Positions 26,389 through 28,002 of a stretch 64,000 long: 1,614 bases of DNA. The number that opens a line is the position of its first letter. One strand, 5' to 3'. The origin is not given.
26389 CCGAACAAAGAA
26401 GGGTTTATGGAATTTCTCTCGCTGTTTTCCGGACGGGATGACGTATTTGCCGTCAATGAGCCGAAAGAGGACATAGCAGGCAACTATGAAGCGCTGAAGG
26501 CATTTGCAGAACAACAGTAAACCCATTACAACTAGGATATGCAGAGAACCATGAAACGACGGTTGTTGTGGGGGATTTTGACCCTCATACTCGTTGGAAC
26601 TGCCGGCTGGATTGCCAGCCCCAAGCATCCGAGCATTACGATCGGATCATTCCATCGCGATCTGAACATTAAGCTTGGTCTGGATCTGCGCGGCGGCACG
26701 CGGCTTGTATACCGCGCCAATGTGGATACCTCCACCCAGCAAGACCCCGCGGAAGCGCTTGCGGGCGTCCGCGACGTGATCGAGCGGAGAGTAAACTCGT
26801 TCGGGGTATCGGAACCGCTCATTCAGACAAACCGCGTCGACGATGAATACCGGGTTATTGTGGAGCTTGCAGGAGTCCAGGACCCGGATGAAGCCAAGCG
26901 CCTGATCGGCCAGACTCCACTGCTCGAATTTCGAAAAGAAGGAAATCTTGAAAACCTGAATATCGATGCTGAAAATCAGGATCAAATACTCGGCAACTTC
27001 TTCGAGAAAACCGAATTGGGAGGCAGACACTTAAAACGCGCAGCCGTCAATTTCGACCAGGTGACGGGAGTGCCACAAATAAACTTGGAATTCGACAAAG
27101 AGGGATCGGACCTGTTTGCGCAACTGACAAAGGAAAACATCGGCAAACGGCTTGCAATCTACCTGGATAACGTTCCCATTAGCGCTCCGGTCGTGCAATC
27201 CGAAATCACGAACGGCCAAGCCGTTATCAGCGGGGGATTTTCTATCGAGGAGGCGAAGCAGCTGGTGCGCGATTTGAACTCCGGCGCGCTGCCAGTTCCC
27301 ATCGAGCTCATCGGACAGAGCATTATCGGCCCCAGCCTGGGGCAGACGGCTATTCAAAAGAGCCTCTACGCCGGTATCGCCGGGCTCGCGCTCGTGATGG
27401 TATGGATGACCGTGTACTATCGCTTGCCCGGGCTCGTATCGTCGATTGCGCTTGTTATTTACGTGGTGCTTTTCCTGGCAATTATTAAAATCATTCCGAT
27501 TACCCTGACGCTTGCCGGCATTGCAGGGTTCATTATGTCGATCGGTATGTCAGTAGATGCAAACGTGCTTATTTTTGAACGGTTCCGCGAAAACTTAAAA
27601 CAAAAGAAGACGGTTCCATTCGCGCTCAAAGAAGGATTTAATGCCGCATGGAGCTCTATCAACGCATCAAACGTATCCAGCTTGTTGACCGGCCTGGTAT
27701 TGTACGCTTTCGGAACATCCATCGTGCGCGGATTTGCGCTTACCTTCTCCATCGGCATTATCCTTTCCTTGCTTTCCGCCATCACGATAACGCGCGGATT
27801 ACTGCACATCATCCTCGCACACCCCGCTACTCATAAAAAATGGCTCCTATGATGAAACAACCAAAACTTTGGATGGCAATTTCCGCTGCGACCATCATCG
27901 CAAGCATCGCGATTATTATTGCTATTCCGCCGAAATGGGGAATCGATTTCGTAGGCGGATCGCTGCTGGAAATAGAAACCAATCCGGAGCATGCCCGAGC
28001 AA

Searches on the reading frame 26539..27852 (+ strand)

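Call 92: search_protein_families(library=ncbifam, proteins=[window:26539-27852:+], max_evalue=1e-10)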
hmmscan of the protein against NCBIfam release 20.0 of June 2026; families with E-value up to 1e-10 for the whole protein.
window:26539-27852:+ (437 aa): 17 families
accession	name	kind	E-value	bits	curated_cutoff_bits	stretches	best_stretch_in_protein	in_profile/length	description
NF009583.0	PRK13024.1-3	subfamily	9.9e-122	407.4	721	1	11-428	11-434/755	protein translocase subunit SecDF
TIGR01129.1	secD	equivalog_domain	5e-114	381.5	244.4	1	46-422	1-397/397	protein translocase subunit SecD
NF009585.0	PRK13024.1-5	equivalog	5.4e-96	322.6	1037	1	157-425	380-647/993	protein translocase subunit SecDF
NF011315.0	PRK14726.1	equivalog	7.5e-77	259.2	1249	1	64-428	153-527/855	protein translocase subunit SecDF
NF009581.0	PRK13024.1-1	equivalog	3.4e-70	237.1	1058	1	37-427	23-412/752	protein translocase subunit SecDF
TIGR00916.1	2A0604s01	subfamily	1.4e-68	231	148.6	1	185-415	1-231/231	SecD/SecF family protein translocase subunit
NF009584.0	PRK13024.1-4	equivalog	1.1e-67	229.1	1171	1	43-432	31-419/759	protein translocase subunit SecDF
NF009545.0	PRK12933.1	equivalog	3e-65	220.9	728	1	80-429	238-597/604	protein translocase subunit SecD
NF009580.0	PRK13023.1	equivalog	4.8e-47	160.7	1153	1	35-422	53-444/775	protein translocase subunit SecDF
NF009540.0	PRK12911.1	equivalog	2.3e-44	151.2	1878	1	199-424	836-1060/1403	bifunctional preprotein translocase subunit SecD/SecF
NF006218.0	PRK08343.1-4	subfamily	7.2e-36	123.8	383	1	43-419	30-378/392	preprotein translocase subunit SecD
NF009582.0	PRK13024.1-2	equivalog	1.4e-35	122.6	723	1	200-435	262-498/859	protein translocase subunit SecDF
NF046001.1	SecDF_plasm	equivalog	6e-28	97.4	500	1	169-428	246-506/878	protein translocase subunit SecDF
TIGR00966.2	transloc_SecF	equivalog_domain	2.5e-26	92.8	160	1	239-422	90-276/279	protein translocase subunit SecF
NF006216.0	PRK08343.1-2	equivalog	1.3e-21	77.1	519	1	237-412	310-488/506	preprotein translocase subunit SecD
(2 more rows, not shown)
